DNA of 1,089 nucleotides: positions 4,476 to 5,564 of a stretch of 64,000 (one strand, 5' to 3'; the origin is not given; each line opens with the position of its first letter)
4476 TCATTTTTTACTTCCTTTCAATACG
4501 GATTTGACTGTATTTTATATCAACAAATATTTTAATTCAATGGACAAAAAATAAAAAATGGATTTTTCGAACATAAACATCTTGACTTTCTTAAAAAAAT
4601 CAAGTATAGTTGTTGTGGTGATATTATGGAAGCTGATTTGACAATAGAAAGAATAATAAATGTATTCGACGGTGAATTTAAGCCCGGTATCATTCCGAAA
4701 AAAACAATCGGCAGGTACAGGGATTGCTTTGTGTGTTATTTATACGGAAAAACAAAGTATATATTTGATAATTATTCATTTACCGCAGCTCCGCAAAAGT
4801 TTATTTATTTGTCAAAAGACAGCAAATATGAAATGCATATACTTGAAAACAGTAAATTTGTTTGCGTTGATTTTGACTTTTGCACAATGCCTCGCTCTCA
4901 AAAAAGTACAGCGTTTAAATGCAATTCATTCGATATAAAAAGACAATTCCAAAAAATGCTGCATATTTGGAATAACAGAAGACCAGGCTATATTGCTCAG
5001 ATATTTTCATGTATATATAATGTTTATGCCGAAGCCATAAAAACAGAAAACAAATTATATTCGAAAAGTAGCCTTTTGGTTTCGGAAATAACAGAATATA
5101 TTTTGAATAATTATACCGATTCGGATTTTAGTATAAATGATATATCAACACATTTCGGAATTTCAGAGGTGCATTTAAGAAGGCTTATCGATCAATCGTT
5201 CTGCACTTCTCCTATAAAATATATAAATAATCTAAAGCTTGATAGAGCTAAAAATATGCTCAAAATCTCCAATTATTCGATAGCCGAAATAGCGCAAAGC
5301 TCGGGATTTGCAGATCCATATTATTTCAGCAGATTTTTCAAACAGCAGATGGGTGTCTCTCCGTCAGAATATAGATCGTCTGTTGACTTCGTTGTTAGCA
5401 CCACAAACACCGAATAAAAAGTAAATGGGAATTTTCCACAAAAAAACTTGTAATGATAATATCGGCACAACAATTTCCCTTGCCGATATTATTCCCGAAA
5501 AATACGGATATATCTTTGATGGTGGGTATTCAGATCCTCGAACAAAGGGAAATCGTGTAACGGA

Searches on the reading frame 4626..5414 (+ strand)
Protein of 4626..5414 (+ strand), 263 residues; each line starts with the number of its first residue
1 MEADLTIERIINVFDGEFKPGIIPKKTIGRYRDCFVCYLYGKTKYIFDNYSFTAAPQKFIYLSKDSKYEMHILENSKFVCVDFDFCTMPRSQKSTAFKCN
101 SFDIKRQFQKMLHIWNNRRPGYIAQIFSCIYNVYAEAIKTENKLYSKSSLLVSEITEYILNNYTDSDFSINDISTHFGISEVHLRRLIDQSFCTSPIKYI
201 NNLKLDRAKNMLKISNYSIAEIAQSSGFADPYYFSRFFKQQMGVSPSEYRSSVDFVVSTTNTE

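Call 84: search_protein_families(library=pfam, proteins=[window:4626-5414:+], max_evalue=0.0001)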
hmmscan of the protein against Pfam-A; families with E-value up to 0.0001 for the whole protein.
window:4626-5414:+ (263 aa): 2 families
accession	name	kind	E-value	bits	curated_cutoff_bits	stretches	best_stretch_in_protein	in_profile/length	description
PF12833.13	HTH_18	-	1.5e-21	76.9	33.6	1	174-251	2-79/80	Helix-turn-helix domain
PF00165.29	HTH_AraC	-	6e-17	61.8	26.6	1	214-250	6-41/42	Bacterial regulatory helix-turn-helix proteins, AraC family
